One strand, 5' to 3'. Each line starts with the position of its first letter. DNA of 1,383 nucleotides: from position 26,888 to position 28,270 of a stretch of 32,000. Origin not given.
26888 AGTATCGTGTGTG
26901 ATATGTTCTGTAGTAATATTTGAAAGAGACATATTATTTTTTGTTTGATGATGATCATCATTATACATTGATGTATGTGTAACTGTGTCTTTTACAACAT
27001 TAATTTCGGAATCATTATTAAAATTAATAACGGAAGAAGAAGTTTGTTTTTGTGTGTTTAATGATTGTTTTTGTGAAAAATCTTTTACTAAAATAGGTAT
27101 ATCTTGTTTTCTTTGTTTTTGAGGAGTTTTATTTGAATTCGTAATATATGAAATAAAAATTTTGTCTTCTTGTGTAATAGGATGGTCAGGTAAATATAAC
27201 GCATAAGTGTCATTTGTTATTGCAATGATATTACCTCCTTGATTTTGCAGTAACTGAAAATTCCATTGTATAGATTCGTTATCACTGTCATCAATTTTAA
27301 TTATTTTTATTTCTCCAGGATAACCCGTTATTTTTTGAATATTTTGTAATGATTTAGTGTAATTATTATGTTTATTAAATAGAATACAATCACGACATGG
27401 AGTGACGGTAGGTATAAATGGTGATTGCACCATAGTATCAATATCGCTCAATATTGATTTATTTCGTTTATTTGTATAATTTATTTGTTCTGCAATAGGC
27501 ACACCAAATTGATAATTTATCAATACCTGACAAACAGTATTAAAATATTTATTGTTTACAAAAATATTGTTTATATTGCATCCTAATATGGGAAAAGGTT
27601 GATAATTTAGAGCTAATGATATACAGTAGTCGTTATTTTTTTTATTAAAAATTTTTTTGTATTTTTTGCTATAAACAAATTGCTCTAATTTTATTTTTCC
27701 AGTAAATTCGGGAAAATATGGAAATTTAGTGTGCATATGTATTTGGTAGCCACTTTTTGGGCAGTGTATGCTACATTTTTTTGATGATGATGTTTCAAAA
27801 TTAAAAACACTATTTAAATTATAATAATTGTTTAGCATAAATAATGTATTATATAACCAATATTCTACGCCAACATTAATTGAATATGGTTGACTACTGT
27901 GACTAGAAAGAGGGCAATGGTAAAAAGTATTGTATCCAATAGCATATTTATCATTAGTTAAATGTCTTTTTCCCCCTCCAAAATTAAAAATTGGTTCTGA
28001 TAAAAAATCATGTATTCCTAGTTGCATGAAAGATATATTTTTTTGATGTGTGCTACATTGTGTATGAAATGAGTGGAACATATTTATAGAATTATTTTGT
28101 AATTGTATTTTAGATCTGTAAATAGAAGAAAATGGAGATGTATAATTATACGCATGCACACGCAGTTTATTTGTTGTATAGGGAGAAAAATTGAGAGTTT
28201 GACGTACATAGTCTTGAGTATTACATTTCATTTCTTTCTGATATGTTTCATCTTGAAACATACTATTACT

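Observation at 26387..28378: Intimin/invasin-type inverse autotransporter retained in a reduced genome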

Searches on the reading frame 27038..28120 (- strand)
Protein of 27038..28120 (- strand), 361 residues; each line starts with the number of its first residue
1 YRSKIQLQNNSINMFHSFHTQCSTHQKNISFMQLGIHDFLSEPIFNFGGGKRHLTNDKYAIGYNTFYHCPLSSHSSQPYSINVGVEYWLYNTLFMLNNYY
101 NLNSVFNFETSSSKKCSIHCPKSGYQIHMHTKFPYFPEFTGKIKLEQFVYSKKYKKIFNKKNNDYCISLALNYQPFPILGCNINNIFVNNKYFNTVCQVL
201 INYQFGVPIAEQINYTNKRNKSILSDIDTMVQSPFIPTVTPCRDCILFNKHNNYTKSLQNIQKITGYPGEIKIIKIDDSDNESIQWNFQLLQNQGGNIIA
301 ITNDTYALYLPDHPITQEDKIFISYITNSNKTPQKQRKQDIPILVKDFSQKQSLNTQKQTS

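Call 34: find_homologous_proteins(query=A5, max_evalue=0.001)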
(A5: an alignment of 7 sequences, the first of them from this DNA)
Query A5 (7 sequences) (361 aa, profile of the alignment): 9 proteins with E <= 0.001 among 4836 candidates.
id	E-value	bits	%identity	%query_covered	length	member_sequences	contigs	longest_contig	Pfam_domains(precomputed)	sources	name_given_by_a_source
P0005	3.9e-184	630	63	99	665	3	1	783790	PF11924.15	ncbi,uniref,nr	ncbi:inverse autotransporter beta domain-containing protein [Blochmannia endosymbiont of Camponotus 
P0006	7.2e-184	629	63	99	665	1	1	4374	PF11924.15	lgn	-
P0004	7.2e-182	623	66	99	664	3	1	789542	PF11924.15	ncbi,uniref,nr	ncbi:inverse autotransporter beta domain-containing protein [Blochmannia endosymbiont of Camponotus 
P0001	3.3e-180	617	100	100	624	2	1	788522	PF11924.15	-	-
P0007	2.5e-179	614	65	99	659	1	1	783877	PF11924.15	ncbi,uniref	ncbi:inverse autotransporter beta domain-containing protein [Candidatus Blochmannia sp. SNP]|uniref:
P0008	3.1e-172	591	64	99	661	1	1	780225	PF11924.15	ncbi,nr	ncbi:MAG: inverse autotransporter beta domain-containing protein [Candidatus Blochmannia vicinus]|nr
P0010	3.1e-170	584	62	99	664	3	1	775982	PF11924.15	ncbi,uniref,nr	ncbi:inverse autotransporter beta domain-containing protein [Candidatus Blochmannia vicinus (nom. nu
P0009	4.5e-170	584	64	99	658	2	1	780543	PF11924.15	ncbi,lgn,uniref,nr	ncbi:inverse autotransporter beta domain-containing protein [Blochmannia endosymbiont of Camponotus 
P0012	1.1e-79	286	35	94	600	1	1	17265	PF11924.15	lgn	-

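Call 37: find_encoding_contigs(protein=P0012, flank=10000, max_places=3)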
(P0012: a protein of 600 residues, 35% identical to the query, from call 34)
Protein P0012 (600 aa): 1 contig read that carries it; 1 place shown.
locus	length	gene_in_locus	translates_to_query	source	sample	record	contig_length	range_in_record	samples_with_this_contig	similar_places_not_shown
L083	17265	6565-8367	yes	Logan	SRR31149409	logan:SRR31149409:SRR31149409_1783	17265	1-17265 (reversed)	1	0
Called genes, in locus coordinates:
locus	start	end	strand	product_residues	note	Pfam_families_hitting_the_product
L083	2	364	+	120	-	?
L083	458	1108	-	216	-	PF00929:RNase_T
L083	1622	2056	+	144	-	PF12802:MarR_2, PF01047:MarR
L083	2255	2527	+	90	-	-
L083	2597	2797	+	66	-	-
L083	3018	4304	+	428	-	PF00579:tRNA-synt_1b, PF22421:SYY_C-terminal, PF01479:S4 (faint)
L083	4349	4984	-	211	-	PF00730:HhH-GPD, PF00633:HHH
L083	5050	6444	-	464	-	PF00206:Lyase_1, PF10415:FumaraseC_C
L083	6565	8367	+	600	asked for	PF11924:IAT_beta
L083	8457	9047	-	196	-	PF02441:Flavoprotein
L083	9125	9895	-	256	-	PF02348:CTP_transf_3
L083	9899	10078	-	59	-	PF03966:Trm112p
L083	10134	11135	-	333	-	PF02606:LpxK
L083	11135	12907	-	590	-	PF00664:ABC_membrane, PF00005:ABC_tran, PF02463:SMC_N (faint)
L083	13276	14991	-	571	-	PF23459:S1_RRP5 (faint), PF00575:S1, PF21710:Spt6_S1 (faint), PF00575:S1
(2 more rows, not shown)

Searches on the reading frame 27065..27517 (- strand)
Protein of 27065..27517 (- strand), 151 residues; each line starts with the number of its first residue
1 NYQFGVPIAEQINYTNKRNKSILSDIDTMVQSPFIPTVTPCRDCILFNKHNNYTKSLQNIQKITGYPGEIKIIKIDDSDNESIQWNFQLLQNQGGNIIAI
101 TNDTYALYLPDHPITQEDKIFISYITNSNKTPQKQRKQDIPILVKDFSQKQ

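Call 63: search_solved_structures(query=A8, max_evalue=10, show_alignments=4)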
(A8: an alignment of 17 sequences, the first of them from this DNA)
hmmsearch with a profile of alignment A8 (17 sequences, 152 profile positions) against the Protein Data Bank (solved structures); distinct sequences matched with E-value up to 10: 2.
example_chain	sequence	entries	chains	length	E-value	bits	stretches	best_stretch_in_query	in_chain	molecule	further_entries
7tmu_A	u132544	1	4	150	0.0058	19.8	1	53-103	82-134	SRPBCC family protein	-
9b7q_H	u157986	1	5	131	1.7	11.8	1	74-117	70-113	Fab2-7 heavy chain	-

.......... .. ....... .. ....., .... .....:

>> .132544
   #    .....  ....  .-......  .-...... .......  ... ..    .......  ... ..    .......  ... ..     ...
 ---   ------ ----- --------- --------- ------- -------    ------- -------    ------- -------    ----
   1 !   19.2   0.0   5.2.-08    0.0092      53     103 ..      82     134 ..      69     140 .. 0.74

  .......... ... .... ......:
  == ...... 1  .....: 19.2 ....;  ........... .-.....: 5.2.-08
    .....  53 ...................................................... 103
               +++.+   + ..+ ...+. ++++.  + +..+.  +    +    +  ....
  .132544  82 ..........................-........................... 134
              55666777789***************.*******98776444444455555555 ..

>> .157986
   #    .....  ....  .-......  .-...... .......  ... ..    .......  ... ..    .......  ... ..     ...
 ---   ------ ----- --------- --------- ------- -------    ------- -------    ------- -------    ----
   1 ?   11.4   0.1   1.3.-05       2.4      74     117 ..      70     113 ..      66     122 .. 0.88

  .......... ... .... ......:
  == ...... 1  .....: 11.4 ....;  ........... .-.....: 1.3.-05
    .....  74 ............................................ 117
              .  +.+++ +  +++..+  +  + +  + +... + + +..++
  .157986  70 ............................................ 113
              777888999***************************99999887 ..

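Call 64: search_protein_families(library=pfam, alignment_id=A8, max_evalue=10)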
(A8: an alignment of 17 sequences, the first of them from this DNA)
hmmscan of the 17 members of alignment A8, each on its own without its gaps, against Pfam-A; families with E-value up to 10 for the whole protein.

A. member 1, seq(151 aa): 0 families

B. families by the number of members that match (of 17 scanned): 8 families
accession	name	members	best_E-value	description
PF13344.12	Hydrolase_6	1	0.034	Haloacid dehalogenase-like hydrolase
PF22049.1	PRRSV-NSP11_N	1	0.049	PRRSV nonstructural protein 11 N-terminal domain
PF20545.3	DUF6759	1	0.054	Domain of unknown function (DUF6759)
PF23527.1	Microp_apicomplexa_14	1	0.078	Apicomplexa microprotein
PF07305.17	DUF1454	1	0.081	Protein of unknown function (DUF1454)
PF10858.15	DUF2659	1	0.083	Protein of unknown function (DUF2659)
PF10634.15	Iron_transport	1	0.12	Fe2+ transport protein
PF06701.19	MIB_HERC2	1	0.2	Mib_herc2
